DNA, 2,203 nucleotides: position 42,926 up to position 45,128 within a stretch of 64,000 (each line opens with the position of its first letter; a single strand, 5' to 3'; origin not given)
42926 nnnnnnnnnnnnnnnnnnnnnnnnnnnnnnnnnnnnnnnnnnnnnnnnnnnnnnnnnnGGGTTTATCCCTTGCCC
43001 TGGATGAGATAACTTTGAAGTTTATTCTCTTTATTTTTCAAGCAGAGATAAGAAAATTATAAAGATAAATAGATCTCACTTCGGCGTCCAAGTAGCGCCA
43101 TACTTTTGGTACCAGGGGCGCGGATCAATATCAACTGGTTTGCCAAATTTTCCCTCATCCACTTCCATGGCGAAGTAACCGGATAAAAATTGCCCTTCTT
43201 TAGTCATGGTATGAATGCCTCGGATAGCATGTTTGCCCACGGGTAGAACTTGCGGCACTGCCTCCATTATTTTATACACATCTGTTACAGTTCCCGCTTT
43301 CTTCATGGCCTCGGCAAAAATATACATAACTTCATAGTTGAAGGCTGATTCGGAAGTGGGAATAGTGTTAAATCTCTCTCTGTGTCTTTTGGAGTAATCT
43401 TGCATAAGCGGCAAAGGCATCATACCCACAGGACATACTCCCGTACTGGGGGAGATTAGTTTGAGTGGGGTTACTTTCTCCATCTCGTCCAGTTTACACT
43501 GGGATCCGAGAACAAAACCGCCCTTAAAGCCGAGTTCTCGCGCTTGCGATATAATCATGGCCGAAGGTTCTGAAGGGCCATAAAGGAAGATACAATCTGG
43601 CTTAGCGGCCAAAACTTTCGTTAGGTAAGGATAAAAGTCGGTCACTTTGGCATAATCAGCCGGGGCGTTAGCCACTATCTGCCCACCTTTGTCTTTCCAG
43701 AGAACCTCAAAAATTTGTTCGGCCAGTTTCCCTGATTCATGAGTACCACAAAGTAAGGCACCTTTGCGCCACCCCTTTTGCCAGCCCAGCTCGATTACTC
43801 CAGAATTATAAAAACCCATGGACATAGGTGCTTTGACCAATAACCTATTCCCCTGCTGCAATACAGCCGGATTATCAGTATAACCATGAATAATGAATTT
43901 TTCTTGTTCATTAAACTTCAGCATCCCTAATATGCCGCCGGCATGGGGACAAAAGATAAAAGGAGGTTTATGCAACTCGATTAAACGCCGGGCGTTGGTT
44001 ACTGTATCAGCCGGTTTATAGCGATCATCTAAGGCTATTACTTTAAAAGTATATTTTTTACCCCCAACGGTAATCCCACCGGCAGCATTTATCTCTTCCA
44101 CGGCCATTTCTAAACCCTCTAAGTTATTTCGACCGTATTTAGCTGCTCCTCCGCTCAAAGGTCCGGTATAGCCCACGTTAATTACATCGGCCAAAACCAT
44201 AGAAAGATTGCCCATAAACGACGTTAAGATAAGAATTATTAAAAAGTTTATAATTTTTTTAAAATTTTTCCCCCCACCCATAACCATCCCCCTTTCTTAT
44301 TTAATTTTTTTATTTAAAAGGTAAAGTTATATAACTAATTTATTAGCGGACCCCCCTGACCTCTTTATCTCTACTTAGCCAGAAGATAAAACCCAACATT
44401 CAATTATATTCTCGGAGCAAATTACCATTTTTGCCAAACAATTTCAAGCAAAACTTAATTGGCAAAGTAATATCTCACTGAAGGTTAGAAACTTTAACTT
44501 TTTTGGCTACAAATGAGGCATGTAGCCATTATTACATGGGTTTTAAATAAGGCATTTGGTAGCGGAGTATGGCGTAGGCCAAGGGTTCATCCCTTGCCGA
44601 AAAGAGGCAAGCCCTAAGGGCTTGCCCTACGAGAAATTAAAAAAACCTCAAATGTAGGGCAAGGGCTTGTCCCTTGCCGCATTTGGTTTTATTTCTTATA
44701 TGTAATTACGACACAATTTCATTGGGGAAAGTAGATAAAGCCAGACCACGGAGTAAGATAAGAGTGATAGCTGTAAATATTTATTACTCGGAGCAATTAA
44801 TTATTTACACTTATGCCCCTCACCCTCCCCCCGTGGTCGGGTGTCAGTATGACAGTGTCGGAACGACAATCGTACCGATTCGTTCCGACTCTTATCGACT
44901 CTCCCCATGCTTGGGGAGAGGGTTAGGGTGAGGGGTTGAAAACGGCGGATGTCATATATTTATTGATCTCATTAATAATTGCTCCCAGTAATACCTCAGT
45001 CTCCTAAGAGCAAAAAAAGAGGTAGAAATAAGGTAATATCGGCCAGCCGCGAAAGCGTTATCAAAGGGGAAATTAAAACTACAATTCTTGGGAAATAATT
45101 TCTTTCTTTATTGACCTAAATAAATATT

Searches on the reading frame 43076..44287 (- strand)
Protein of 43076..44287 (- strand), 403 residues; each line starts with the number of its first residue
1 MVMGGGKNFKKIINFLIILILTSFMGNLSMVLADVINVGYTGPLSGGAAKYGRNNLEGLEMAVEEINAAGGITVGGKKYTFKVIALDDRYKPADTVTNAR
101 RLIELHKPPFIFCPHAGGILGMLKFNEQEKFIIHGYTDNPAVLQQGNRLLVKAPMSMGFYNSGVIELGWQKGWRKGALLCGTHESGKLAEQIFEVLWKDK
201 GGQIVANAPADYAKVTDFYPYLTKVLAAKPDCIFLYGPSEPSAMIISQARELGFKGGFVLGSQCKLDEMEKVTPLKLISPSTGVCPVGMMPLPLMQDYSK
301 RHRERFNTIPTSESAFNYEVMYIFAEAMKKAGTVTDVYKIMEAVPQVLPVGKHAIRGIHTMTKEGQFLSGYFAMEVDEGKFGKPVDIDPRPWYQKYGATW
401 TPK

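Call 17: search_protein_families(library=ncbifam, proteins=[window:43076-44287:-])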
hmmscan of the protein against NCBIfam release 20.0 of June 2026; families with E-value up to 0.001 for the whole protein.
window:43076-44287:- (403 aa): 3 families
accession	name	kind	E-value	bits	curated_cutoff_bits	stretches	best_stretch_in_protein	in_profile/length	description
NF011933.0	PRK15404.1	subfamily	1e-10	41.2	477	1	25-104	16-91/370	high-affinity branched-chain amino acid ABC transporter substrate-binding protein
TIGR03407.1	urea_ABC_UrtA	exception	1.5e-05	24.1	492.75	0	36-112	1-73/361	urea ABC transporter substrate-binding protein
TIGR03669.1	urea_ABC_arch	equivalog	0.00023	20.3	494.8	0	42-73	7-38/375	urea ABC transporter substrate-binding protein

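Call 45: find_encoding_contigs(protein=window:43076-44287:-, flank=3000, max_places=10)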
Protein window:43076-44287:- (403 aa): no gene with exactly this product is on record in the collection.

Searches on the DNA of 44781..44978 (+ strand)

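Call 37: search_dna_similar(query=window:44781-44978:+, collection=plasmids, mode=distant, max_evalue=0.01)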
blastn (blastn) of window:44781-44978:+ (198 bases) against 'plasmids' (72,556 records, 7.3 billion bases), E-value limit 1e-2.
Records with a match: 86; places in all: 130; records where one place covers at least 80% of the query: 0.
Best place of each record, by identity: >=99% 2; 90-95% 5; 80-90% 78; 60-80% 1.
By first word of the organism name: Sinorhizobium 26; Azospirillum 24; Shinella 11; Rhizobium 9; Escherichia 6; Klebsiella 5; Enterobacter 2; Aeromonas 1; Ensifer 1; Pararhizobium 1.
By predicted mobility (MOB-suite, as given by PLSDB): non-mobilizable 54; mobilizable 31; conjugative 1.
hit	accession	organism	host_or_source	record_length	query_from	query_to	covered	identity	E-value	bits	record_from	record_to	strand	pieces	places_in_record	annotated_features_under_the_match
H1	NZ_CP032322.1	Azospirillum argentinense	soil sample,Agricultural field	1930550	112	169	29%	79.7%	4e-3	48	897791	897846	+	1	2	record has no annotation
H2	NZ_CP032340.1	Azospirillum brasilense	soil sample,Agricultural field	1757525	103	155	27%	81.1%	4e-3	49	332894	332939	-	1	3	none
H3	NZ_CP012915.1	Azospirillum brasilense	Digitaria eriantha,microbe,root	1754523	103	155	27%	81.1%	4e-3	49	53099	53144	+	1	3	none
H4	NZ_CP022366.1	Azospirillum sp. TSH58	single cell,paddy soils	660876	107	155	25%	85.7%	3e-4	52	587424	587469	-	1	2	none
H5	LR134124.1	Klebsiella aerogenes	not available: to be reported later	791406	119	164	23%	87.0%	4e-3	49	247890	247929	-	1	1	none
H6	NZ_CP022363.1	Azospirillum sp. TSH58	single cell,paddy soils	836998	110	155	23%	84.8%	1e-3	51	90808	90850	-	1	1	none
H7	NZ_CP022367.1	Azospirillum sp. TSH58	single cell,paddy soils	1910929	110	155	23%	84.8%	1e-3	51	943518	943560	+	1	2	record has no annotation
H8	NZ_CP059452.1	Azospirillum brasilense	Prokaryotes,soil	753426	110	155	23%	84.8%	1e-3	51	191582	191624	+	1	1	none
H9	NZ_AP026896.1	Aeromonas caviae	Microbe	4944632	110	156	24%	83.0%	4e-3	48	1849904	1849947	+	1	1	none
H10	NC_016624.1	Azospirillum lipoferum 4B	-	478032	119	162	22%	86.4%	3e-4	52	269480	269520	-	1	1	none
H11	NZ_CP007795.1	Azospirillum argentinense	Triticum aestivum L.,Root,wheat ...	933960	111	155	23%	84.4%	4e-3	49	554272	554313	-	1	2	none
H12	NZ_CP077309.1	Enterobacter hormaechei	-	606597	119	163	23%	84.4%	4e-3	49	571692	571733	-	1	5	none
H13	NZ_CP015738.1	Shinella sp. HZN7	-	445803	119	160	21%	88.6%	3e-4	53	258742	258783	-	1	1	none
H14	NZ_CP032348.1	Azospirillum brasilense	soil sample,Agricultural field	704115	113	155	22%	86.0%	1e-3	50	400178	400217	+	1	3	alpha/beta fold hydrolase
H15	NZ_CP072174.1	Rhizobium sp. AB2/73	Phyla canescens,cell culture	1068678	112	155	22%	84.1%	4e-3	48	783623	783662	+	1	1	record has no annotation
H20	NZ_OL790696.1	Escherichia coli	-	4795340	119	156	19%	89.5%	1e-3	50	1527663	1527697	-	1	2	none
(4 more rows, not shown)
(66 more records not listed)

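Call 40: get_annotated_region(hit=H20, flank=1500)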
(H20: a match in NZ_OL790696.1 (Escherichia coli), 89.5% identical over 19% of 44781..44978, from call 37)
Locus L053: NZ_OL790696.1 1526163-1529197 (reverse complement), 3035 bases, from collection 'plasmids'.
description: Escherichia coli strain H240 plasmid unnamed, complete sequence
organism: Escherichia coli (NCBI taxid 562)
taxonomy: Bacteria; Pseudomonadota; Gammaproteobacteria; Enterobacterales; Enterobacteriaceae; Escherichia; Escherichia coli
host: -; source: -; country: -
typing (MOB-suite, as given by PLSDB): non-mobilizable; replicon IncQ1
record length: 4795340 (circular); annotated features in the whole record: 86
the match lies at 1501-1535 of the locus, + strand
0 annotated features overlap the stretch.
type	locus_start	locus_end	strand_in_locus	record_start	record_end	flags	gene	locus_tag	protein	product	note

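Call 41: get_annotated_region(hit=H4, flank=1500)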
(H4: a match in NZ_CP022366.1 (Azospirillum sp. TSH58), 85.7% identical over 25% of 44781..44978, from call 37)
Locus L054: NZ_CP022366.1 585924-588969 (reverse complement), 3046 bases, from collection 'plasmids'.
description: Azospirillum sp. TSH58 plasmid TSH58_p04, complete sequence
organism: Azospirillum sp. TSH58 (NCBI taxid 664962)
taxonomy: Bacteria; Pseudomonadota; Alphaproteobacteria; Rhodospirillales; Azospirillaceae; Azospirillum; Azospirillum sp. TSH58
host: -; source: single cell,paddy soils; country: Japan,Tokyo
typing (MOB-suite, as given by PLSDB): non-mobilizable
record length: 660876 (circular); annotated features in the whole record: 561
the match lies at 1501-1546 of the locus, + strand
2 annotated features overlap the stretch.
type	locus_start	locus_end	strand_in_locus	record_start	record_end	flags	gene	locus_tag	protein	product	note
CDS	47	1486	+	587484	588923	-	-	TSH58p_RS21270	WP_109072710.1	aldehyde dehydrogenase family protein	-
CDS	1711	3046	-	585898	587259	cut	-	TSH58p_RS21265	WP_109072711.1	nucleobase:cation symporter-2 family protein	-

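Call 73: search_dna_similar(query=L053:1490-1550:+, collection=ecoli_genomes, mode=near, max_rows=8)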
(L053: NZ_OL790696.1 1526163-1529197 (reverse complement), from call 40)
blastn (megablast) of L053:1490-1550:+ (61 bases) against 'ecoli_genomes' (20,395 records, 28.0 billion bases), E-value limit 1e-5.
Records with a match: 1684; places in all: 1684; records where one place covers at least 80% of the query: 1684.
Genomes with a match: 1684 of 5426; with a place that covers at least 80% of the query: 1684. Places per genome that has any: lowest 1, median 1, highest 1. On chromosomes: 1683 places; on plasmids: 1.
Best place of each record, by identity: >=99% 1073; 95-99% 611.
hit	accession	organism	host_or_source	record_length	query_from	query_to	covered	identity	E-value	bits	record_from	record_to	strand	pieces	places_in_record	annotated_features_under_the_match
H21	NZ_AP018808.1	Escherichia coli strain E2865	Bos taurus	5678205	1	61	100%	100.0%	5e-23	113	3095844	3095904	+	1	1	none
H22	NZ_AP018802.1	Escherichia coli strain E2863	Bos taurus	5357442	1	61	100%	100.0%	5e-23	113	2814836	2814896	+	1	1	none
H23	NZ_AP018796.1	Escherichia coli strain E2855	Bos taurus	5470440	1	61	100%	100.0%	5e-23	113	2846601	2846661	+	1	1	none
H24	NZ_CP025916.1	Escherichia coli strain 120899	Homo sapiens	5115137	1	61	100%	100.0%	5e-23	113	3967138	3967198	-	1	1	none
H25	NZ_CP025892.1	Escherichia coli strain 503025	Homo sapiens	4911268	1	61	100%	100.0%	5e-23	113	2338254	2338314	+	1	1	none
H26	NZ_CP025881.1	Escherichia coli strain 503440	Homo sapiens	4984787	1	61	100%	100.0%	5e-23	113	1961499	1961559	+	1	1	none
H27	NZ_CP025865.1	Escherichia coli strain 504211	Homo sapiens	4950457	1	61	100%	100.0%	5e-23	113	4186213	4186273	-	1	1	none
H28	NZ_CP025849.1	Escherichia coli strain 600468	Homo sapiens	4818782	1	61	100%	100.0%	5e-23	113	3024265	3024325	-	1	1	none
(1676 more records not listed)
